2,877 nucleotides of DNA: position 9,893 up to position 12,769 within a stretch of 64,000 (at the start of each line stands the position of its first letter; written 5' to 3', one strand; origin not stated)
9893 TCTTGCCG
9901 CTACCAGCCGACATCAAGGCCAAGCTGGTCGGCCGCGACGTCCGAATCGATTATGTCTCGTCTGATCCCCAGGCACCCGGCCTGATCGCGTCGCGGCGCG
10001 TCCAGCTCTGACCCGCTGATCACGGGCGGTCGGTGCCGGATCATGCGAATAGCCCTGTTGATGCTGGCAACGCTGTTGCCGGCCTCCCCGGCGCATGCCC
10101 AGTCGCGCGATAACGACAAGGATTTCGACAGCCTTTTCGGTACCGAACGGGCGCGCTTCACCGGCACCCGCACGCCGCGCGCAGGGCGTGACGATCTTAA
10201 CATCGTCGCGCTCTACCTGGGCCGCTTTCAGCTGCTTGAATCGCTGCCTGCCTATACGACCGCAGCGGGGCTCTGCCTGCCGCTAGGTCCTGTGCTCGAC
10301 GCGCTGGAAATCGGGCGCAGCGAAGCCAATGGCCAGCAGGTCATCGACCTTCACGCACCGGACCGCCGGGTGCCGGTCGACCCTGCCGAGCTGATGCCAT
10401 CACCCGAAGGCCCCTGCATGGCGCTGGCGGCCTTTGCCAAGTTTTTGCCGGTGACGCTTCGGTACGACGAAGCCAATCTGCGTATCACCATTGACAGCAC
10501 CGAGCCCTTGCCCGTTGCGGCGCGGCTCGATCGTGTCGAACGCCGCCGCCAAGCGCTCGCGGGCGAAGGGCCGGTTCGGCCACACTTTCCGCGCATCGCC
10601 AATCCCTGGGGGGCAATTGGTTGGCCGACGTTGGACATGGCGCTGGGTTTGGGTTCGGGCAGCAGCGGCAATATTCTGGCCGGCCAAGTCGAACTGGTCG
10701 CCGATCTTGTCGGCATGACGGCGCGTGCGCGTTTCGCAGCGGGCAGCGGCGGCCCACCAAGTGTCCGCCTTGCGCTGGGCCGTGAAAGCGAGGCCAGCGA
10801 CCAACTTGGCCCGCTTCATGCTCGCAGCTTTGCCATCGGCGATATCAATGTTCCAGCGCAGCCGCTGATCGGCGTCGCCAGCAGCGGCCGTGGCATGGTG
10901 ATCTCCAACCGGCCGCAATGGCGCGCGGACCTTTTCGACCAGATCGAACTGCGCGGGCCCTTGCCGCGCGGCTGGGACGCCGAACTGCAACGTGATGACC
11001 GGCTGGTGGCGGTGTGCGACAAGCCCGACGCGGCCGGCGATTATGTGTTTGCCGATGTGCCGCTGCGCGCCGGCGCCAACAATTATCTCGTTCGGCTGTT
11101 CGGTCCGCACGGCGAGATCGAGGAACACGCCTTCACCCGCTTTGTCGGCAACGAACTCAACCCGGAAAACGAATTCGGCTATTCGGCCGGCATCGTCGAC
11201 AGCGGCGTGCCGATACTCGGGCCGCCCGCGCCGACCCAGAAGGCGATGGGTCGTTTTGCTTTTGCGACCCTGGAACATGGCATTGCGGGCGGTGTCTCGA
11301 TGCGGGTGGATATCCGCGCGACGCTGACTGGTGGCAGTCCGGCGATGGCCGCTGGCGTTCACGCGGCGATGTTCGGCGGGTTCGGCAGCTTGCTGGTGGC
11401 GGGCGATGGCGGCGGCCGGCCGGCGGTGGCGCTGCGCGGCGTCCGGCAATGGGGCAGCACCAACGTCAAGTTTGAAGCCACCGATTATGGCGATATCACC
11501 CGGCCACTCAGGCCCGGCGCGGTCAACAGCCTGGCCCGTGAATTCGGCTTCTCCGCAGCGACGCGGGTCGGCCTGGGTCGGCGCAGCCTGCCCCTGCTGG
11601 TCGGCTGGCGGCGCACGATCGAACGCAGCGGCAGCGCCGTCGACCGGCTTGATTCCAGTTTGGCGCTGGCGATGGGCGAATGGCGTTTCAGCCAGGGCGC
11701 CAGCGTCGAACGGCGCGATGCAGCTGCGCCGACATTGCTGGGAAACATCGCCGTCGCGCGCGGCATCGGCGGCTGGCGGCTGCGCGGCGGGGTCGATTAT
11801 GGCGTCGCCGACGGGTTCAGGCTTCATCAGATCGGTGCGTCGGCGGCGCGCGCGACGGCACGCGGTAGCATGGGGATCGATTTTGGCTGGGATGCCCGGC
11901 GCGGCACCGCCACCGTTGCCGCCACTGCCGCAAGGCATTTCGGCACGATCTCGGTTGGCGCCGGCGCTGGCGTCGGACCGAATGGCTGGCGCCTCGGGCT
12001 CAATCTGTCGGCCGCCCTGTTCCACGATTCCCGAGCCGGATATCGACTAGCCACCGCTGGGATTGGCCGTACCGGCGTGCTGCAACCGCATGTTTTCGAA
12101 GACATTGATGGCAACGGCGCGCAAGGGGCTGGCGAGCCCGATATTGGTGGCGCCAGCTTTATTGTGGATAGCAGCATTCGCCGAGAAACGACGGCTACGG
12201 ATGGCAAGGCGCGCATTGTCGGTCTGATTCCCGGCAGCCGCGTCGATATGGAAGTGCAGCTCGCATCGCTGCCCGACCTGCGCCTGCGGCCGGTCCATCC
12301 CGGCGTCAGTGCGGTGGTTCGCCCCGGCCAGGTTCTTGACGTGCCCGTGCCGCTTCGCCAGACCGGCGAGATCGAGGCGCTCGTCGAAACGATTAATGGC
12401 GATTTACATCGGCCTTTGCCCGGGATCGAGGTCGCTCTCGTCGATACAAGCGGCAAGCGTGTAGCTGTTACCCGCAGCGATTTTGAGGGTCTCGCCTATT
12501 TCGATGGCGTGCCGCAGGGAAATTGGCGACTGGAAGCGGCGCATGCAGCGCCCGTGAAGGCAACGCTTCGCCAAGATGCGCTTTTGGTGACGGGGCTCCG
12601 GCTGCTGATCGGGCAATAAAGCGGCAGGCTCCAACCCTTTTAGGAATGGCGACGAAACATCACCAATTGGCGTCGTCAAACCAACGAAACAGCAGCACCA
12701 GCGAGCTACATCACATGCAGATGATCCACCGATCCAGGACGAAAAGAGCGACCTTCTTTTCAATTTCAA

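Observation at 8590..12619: Minimal three-gene pilus system: DUF4402 subunit, PapD-like chaperone and a highly divergent 858-aa usher-like protein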

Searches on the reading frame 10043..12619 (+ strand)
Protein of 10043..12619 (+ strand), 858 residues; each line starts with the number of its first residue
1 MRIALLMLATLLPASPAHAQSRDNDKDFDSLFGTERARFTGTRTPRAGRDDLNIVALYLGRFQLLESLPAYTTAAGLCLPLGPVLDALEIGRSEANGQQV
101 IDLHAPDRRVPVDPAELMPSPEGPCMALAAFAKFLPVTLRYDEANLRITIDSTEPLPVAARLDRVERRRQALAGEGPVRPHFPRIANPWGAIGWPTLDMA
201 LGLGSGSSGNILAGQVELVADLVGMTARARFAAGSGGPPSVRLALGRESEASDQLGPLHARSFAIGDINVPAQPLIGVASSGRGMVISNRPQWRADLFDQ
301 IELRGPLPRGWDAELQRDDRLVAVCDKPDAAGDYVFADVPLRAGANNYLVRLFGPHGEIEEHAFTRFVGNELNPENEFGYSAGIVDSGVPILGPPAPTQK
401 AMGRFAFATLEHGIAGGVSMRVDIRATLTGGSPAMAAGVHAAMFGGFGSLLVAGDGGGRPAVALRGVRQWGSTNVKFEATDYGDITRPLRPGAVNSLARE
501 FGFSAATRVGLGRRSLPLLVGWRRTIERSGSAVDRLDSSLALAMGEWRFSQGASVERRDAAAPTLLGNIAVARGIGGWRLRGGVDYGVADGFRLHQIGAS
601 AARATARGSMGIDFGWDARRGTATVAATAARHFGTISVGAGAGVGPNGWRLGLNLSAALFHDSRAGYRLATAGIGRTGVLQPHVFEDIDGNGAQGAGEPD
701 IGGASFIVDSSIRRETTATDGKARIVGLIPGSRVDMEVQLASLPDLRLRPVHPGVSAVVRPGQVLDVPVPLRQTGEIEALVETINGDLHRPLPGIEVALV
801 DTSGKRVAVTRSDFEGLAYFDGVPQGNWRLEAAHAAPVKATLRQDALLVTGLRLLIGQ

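Call 3: search_protein_families(library=pfam, proteins=[window:10043-12619:+], max_evalue=1)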
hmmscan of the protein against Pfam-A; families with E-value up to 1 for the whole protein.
window:10043-12619:+ (858 aa): 4 families
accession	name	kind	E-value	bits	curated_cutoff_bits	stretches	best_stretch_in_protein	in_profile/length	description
PF17210.9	SdrD_B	-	5.7e-08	33.4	29.7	2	683-732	6-59/112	SdrD B-like domain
PF13620.12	CarboxypepD_reg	-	5.7e-06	27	32.3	1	789-835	11-57/82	Carboxypeptidase regulatory-like domain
PF17802.7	SpaA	-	0.0034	17.9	23.1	1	789-831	13-57/91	Prealbumin-like fold domain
PF11974.14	bMG3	-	0.004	17.5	34.9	1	789-836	25-70/103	Bacterial alpha-2-macroglobulin MG3 domain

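Call 4: search_protein_families(library=ncbifam, proteins=[window:10043-12619:+], max_evalue=1)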
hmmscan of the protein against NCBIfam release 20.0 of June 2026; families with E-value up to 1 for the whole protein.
window:10043-12619:+ (858 aa): 0 families

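Call 6: search_solved_structures(query=window:10043-12619:+, max_evalue=10)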
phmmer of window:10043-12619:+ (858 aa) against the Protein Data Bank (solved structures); distinct sequences matched with E-value up to 10: 5.
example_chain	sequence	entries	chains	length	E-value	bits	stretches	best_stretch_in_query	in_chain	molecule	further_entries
7tb0_A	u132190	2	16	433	0.053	14.9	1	133-232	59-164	UDP-N-acetylglucosamine 1-carboxyvinyltransferase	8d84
3irp_X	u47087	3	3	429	0.78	11.1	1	784-832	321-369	Uro-adherence factor A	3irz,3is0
3is1_X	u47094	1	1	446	0.83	11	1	784-832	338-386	Uro-adherence factor A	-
5ug6_A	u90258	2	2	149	1.7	10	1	284-333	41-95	Perforin-1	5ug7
4y1s_A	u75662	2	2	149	1.7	9.9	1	284-333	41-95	Perforin-1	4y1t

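Call 9: find_homologous_proteins(query=window:10043-12619:+, max_evalue=0.001)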
Query window:10043-12619:+ (858 aa): 62 proteins with E <= 0.001 among 8000 candidates.
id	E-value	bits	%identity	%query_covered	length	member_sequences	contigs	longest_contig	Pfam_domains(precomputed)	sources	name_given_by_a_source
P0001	0.0e+0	1770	93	100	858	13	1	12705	PF13620.13,PF17210.10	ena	-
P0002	0.0e+0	1704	89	98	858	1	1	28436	PF13620.13,PF17210.10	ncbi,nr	ncbi:MAG: carboxypeptidase-like regulatory domain-containing protein [Sphingomonas sp.]|nr:carboxype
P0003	0.0e+0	1650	87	100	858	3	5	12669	PF17210.10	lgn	-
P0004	0.0e+0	1475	78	100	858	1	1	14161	PF17210.10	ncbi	-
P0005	0.0e+0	1435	75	100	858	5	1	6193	PF13620.13,PF17210.10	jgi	jgi:hypothetical protein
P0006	0.0e+0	1426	74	98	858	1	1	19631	PF17210.10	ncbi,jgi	jgi:hypothetical protein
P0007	0.0e+0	1400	74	98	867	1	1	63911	PF13620.13,PF17210.10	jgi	jgi:hypothetical protein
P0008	0.0e+0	1393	73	98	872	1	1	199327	PF13620.13,PF17210.10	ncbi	-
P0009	0.0e+0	1387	73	99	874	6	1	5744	PF13620.13,PF17210.10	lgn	-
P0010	0.0e+0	1386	73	100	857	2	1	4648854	PF13620.13,PF17210.10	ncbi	-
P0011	0.0e+0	1385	72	100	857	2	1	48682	PF13620.13,PF17210.10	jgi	jgi:hypothetical protein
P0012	0.0e+0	1365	70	100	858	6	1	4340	PF17210.10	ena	-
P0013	0.0e+0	1365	72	100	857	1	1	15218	PF13620.13,PF17210.10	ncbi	-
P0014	0.0e+0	1363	72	98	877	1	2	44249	PF13620.13,PF17210.10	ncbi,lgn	-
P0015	0.0e+0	1354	71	98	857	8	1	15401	PF13620.13,PF17210.10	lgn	-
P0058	1.4e-45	174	29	91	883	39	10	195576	PF13620.13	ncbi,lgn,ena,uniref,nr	ncbi:carboxypeptidase-like regulatory domain-containing protein [Sphingobium sp.]|uniref:carboxypept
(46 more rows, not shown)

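Call 20: find_encoding_contigs(protein=P0058, flank=6000, max_places=3)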
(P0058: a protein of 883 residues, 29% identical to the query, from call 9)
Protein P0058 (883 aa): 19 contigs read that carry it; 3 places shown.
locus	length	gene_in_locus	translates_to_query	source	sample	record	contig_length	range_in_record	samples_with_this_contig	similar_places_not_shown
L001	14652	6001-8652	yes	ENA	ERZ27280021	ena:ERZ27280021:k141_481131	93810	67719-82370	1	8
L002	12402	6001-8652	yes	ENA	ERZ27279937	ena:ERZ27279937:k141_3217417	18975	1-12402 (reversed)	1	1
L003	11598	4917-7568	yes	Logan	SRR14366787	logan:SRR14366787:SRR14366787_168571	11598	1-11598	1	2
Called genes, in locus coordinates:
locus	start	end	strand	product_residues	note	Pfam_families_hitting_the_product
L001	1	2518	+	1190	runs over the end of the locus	PF05231:MASE1, PF03924:CHASE, PF00989:PAS, PF08447:PAS_3, PF08448:PAS_4, PF13426:PAS_9, PF00512:HisKA, PF02518:HATPase_c, +1 more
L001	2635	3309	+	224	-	PF00072:Response_reg, PF08281:Sigma70_r4_2 (weak), PF00196:GerE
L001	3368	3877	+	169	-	PF14352:DUF4402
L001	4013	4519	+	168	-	PF14352:DUF4402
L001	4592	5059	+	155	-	PF14352:DUF4402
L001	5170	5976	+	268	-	PF06280:fn3_5 (faint)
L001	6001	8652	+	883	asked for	PF13620:CarboxypepD_reg (faint)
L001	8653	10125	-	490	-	PF00171:Aldedh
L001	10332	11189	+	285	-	PF00583:Acetyltransf_1, PF13673:Acetyltransf_10, PF13508:Acetyltransf_7, PF08445:FR47 (weak), PF18014:Acetyltransf_18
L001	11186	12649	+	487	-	PF00171:Aldedh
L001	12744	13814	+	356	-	PF00180:Iso_dh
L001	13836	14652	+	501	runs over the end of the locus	PF00202:Aminotran_3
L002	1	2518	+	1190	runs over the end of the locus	PF05231:MASE1, PF03924:CHASE, PF00989:PAS, PF08447:PAS_3, PF08448:PAS_4, PF13426:PAS_9, PF00512:HisKA, PF02518:HATPase_c, +1 more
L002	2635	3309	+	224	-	PF00072:Response_reg, PF08281:Sigma70_r4_2 (weak), PF00196:GerE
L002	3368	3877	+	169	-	PF14352:DUF4402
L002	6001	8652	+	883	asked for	PF13620:CarboxypepD_reg (faint)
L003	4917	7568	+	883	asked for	PF13620:CarboxypepD_reg (faint)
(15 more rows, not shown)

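Call 23: predict_structure(alignment_id=A1)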
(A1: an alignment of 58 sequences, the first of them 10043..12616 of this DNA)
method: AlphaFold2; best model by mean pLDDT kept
length: 858 residues; sequences in the alignment: 58
mean_pLDDT: 80.1   pTM: 0.58
mean pLDDT of the five models: 80.1, 79.3, 77.8, 76.5, 74.3
residues with pLDDT >= 90: 256; 70-90: 447; 50-70: 93; < 50: 62
segments of 3 or more residues with pLDDT < 50: 11-49, 174-178, 293-299, 397-399
pLDDT, mean of each block of 10 residues (from residue 1): 52 33 29 26 32 82 86 86 86 83 69 85 86 86 86 74 74 51 83 90 90 90 89 81 84 81 84 73 85 46 73 76 80 72 61 74 57 76 82 60 83 82 86 87 78 87 83 81 72 73 83 71 91 93 82 93 93 89 92 92 88 92 93 90 91 93 85 83 90 86 85 82 85 85 86 88 90 92 88 93 89 92 91 91 89 87
secondary structure, 60 per line:
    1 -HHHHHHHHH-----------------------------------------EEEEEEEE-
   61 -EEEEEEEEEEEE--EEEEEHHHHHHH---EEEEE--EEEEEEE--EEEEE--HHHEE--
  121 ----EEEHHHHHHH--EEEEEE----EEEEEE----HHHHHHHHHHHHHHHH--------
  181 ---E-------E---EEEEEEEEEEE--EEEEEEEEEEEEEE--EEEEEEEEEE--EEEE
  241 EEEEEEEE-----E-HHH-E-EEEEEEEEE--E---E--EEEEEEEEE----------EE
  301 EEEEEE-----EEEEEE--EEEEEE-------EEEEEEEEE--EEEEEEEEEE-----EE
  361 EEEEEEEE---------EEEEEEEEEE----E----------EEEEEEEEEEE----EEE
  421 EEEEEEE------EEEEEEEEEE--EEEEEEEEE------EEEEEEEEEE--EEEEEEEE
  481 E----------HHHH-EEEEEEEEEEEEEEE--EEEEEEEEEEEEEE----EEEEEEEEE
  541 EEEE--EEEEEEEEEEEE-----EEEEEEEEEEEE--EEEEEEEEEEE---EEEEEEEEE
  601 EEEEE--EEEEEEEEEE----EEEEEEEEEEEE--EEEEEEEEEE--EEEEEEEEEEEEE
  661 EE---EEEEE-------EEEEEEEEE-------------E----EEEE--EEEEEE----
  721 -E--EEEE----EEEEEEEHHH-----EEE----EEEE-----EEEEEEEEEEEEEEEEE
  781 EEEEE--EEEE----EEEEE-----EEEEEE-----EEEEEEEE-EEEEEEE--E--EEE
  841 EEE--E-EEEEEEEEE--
elements in order (helices of 4 or more, strands of 3 or more residues): H2-10 E52-59 E62-73 E76-80 H81-87 E91-95 E98-104 E107-111 E125-127 H128-134 E137-142 E147-152 H157-172 E196-206 E209-222 E225-234 E237-248 E262-270 E280-288 E299-306 E312-317 E320-325 E333-341 E344-353 E359-368 E378-387 E403-413 E418-427 E434-443 E446-454 E461-470 E473-481 H492-495 E497-511 E514-527 E532-544 E547-558 E564-575 E578-588 E592-605 E608-617 E622-633 E636-645 E648-662 E666-670 E678-686 E705-708 E711-716 E725-728 E733-739 E748-750 E755-758 E764-785 E788-791 E796-800 E806-811 E817-824 E826-832 E838-843 E848-856

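Call 25: fold_search(model_id=the predicted structure, library=pdb)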
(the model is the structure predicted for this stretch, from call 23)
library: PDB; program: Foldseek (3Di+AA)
matches with E <= 10: 830; with E <= 0.001: 145
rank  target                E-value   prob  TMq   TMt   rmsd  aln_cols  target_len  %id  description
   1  3rfz_B                7.2e-30  1.00  0.47  0.51  19.6       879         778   13  Crystal structure of the FimD usher bound to its cognate FimC:FimH substrate (released 2011-06-01)
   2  3rfz_E                1.6e-29  1.00  0.47  0.52  19.8       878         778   13  Crystal structure of the FimD usher bound to its cognate FimC:FimH substrate (released 2011-06-01)
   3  9fw9_D                4.8e-29  1.00  0.46  0.56  10.6       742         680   13  Cryo-EM structure of the type 1 pilus assembly platform as part of the FimA-bound chaperone-usher pilus complex (FimDH (released 2025-06-04)
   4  9bog_D                2.1e-28  1.00  0.46  0.49  19.9       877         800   14  Structural basis for adhesin secretion by the outer-membrane usher in type 1 pili (released 2024-10-09)
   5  9fxs_D                1.1e-27  1.00  0.47  0.59   9.8       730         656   14  Cryo-EM structure of the type 1 pilus complex including pilus rod and FimI-bound assembly platform after incorporation (released 2025-06-04)
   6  9fy9_D                1.1e-26  1.00  0.46  0.56  10.6       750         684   14  Cryo-EM structure of the type 1 chaperone-usher pilus FimD-tip complex (FimDHGFC) - Conformer 1 (released 2025-06-04)
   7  9fx8_D                1.2e-26  1.00  0.46  0.58  10.2       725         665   14  Cryo-EM structure of the FimI-bound type 1 pilus assembly platform complex - Local refinement (released 2025-06-04)
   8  6e14_D                2.6e-25  1.00  0.43  0.45  21.3       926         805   13  Handover mechanism of the growing pilus by the bacterial outer membrane usher FimD (released 2018-10-17)
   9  9fxb_D                5.0e-25  1.00  0.44  0.58  10.3       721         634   14  Cryo-EM structure of the type 1 pilus assembly platform as part of the FimI-bound chaperone-usher pilus complex (FimDH (released 2025-06-04)
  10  7lhg_C                1.7e-24  1.00  0.45  0.47  20.6       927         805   12  Cryo-EM structure of E. coli P pilus tip assembly intermediate PapC-PapD-PapK-PapG in the first conformation (released 2021-08-11)
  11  7lhh_C                7.0e-23  1.00  0.44  0.46  20.4       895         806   12  Cryo-EM structure of E. coli P pilus tip assembly intermediate PapC-PapD-PapK-PapG in the second conformation (released 2021-08-11)
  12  7lhi_C                5.5e-19  1.00  0.45  0.52  19.3       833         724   12  Cryo-EM structure of E. coli P pilus tip assembly intermediate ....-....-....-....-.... (released 2021-08-11)
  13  6cd2_C                3.1e-17  1.00  0.34  0.39  22.7       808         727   10  Crystal structure of the PapC usher bound to the chaperone-adhesin PapD-PapG (released 2018-10-03)
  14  2vqi_B                1.2e-16  1.00  0.31  0.50  15.4       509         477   12  Structure of the P pilus usher (PapC) translocation pore (released 2008-05-27)
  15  2vqi_A                5.2e-16  1.00  0.30  0.48  15.3       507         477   12  Structure of the P pilus usher (PapC) translocation pore (released 2008-05-27)
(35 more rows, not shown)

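Call 31: search_solved_structures(query=A1, max_evalue=10, show_alignments=1)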
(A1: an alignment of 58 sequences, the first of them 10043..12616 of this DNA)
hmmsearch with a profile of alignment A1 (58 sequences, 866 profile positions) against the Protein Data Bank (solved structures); distinct sequences matched with E-value up to 10: 24.
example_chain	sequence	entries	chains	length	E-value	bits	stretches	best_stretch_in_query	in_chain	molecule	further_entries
10ps_A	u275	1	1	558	2.2e-07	32.7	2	791-841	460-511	Serine-aspartate repeat-containing protein D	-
3irp_X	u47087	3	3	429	0.00028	22.4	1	788-837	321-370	Uro-adherence factor A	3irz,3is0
3is1_X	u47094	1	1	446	0.0003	22.3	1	788-837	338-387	Uro-adherence factor A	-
4v4c_B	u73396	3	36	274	0.00077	20.9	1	788-849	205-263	Pyrogallol hydroxytransferase small subunit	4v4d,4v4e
3phs_A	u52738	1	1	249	0.0048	18.3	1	777-852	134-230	Cell wall surface anchor family protein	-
4wi0_B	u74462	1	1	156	0.049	15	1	811-855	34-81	Cellulosomal scaffoldin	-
2nm0_A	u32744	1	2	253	0.051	14.9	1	430-523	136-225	Probable 3-oxacyl-(Acyl-carrier-protein) reductase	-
4u3s_B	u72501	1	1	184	0.069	14.5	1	811-855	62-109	Cellulosomal scaffoldin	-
9c7v_B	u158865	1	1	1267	0.075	14.4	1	788-858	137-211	BOS complex subunit NOMO2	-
4jdz_A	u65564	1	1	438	0.085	14.2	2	796-849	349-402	Ser-Asp rich fibrinogen/bone sialoprotein-binding protein SdrD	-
4jdz_B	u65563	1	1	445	0.27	12.5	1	795-846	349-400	Ser-Asp rich fibrinogen/bone sialoprotein-binding protein SdrD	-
4tsr_A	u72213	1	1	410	0.35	12.2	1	718-759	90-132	Periplasmic AppA protein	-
1dkl_A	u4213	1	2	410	0.38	12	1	718-759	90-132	PHYTASE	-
7z2w_A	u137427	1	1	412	0.38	12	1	718-759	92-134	Acidphosphatase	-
7z2t_A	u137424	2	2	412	0.38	12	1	718-759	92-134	Acidphosphatase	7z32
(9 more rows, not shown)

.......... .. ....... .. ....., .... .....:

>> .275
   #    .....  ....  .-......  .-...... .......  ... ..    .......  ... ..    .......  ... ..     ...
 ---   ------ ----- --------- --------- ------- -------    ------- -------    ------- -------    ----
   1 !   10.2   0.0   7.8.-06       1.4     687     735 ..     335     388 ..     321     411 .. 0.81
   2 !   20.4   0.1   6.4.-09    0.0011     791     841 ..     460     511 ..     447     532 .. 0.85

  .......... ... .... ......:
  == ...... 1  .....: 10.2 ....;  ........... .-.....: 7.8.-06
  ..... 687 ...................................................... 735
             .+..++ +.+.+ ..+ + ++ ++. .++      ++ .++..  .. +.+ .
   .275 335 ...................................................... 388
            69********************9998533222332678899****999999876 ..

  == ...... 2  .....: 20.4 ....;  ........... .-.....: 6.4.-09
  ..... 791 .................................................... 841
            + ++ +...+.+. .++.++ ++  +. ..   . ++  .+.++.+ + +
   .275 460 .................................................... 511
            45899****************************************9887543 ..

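Call 39: search_dna_similar(query=window:10043-12616:+, collection=plasmids, mode=protein, max_rows=15)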
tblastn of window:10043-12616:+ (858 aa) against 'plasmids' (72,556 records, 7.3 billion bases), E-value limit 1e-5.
Records with a match: 8; places in all: 8; records where one place covers at least 80% of the query: 3.
Best place of each record, by identity: <60% 8.
By first word of the organism name: Pseudoalteromonas 3; Novosphingobium 2; Polaromonas 2; Sphingopyxis 1.
By predicted mobility (MOB-suite, as given by PLSDB): conjugative 4; non-mobilizable 4.
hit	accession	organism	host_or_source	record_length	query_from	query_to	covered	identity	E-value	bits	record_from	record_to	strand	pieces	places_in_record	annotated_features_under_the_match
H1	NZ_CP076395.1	Sphingopyxis indica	Single cell,HCH dumpsite soil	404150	44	845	93%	26.7%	2e-47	191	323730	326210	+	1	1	carboxypeptidase regulatory-like domain-containing protein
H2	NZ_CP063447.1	Novosphingobium sp. ES2-1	mixed culture,activated sludge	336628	44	851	94%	25.7%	1e-27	129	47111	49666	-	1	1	hypothetical protein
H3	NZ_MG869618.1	Polaromonas sp. E5S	Ecology Glacier, King George Island, ...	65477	2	842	98%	24.6%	1e-32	145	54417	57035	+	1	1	carboxypeptidase-like regulatory domain-containing protein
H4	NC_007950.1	Polaromonas sp. JS666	-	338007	64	843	60%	28.0%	4e-23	193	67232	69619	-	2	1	carboxypeptidase-like regulatory domain-containing protein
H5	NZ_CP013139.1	Pseudoalteromonas sp. Bsw20308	seawater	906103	168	845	79%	21.1%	2e-22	111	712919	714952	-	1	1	SdrD B-like domain-containing protein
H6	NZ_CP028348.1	Novosphingobium sp. THN1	cell culture,surface water of Lake Taihu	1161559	44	431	45%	30.6%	3e-32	143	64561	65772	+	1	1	record has no annotation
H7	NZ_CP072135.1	Pseudoalteromonas xiamenensis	mangrove sediment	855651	669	833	19%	30.3%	2e-9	70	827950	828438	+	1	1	carboxypeptidase-like regulatory domain-containing protein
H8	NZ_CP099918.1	Pseudoalteromonas xiamenensis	Anadara tuberculosa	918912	669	828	19%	30.0%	2e-9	69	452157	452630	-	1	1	carboxypeptidase regulatory-like domain-containing protein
